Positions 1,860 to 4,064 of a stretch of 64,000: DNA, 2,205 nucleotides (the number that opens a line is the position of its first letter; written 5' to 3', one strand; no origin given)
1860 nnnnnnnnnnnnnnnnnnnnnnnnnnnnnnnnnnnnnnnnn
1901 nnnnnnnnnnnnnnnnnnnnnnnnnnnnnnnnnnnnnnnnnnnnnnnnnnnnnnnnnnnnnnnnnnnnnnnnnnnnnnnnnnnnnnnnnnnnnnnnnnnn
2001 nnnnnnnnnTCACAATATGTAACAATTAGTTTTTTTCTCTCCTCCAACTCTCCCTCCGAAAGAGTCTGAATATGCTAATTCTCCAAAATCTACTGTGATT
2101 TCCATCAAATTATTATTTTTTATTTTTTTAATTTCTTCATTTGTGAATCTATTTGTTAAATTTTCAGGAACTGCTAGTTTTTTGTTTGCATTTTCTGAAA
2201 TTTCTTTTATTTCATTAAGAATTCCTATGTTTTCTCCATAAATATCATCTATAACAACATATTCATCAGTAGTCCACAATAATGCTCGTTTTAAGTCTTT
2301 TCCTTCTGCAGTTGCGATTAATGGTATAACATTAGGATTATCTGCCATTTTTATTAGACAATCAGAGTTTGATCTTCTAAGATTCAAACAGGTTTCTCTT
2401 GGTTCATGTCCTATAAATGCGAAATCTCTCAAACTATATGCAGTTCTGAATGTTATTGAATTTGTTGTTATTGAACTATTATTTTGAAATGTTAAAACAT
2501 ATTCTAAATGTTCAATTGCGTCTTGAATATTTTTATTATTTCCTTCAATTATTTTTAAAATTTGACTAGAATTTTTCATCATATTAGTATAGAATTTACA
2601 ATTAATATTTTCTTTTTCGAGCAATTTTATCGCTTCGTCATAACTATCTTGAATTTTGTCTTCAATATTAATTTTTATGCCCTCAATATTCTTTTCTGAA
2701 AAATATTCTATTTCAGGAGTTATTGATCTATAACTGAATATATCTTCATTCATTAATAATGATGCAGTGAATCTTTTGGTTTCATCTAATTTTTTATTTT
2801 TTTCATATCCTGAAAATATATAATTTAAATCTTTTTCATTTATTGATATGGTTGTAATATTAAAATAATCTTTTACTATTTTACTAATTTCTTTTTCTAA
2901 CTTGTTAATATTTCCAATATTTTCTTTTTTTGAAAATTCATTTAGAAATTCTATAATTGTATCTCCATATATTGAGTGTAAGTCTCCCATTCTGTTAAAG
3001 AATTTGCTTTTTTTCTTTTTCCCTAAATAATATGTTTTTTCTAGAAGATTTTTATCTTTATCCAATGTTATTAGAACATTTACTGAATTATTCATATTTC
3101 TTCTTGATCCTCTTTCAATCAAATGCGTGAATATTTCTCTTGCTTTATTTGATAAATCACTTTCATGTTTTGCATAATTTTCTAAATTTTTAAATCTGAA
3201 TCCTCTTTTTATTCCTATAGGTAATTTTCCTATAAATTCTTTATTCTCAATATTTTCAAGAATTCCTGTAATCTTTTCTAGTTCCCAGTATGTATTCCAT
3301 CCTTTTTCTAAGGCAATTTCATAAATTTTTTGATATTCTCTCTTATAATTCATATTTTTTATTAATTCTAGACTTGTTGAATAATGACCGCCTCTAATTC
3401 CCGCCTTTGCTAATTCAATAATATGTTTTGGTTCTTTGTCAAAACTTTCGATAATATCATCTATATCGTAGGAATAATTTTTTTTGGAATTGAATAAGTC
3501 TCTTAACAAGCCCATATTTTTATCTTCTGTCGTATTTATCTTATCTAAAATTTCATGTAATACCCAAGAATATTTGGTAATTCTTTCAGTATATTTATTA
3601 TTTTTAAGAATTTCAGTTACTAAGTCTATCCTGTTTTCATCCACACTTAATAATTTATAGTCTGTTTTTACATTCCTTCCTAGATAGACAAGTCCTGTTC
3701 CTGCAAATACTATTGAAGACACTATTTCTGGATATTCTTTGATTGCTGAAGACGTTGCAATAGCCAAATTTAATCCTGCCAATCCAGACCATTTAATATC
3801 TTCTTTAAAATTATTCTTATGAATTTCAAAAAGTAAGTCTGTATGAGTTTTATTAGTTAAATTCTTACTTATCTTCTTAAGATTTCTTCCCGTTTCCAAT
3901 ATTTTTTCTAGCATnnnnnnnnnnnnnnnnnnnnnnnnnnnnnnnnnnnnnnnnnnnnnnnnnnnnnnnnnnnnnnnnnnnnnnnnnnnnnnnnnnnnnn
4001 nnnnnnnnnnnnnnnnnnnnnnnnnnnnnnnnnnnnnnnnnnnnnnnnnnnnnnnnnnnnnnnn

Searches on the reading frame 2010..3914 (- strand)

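Call 45: search_protein_families(library=pfam, proteins=[window:2010-3914:-], max_evalue=0.1)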
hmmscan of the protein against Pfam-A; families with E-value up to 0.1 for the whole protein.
window:2010-3914:- (634 aa): 3 families
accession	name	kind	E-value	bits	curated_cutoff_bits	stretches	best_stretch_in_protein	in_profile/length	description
PF22736.1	NNH5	-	0.018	15.5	27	1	310-380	43-110/134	NACHT N-terminal Helical domain 5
PF25012.1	DUF7786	-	0.055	14.2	27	1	352-391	9-48/97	Family of unknown function (DUF7786)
PF24564.1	DUF7605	-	0.08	13.3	27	0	407-485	66-148/183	Domain of unknown function (DUF7605)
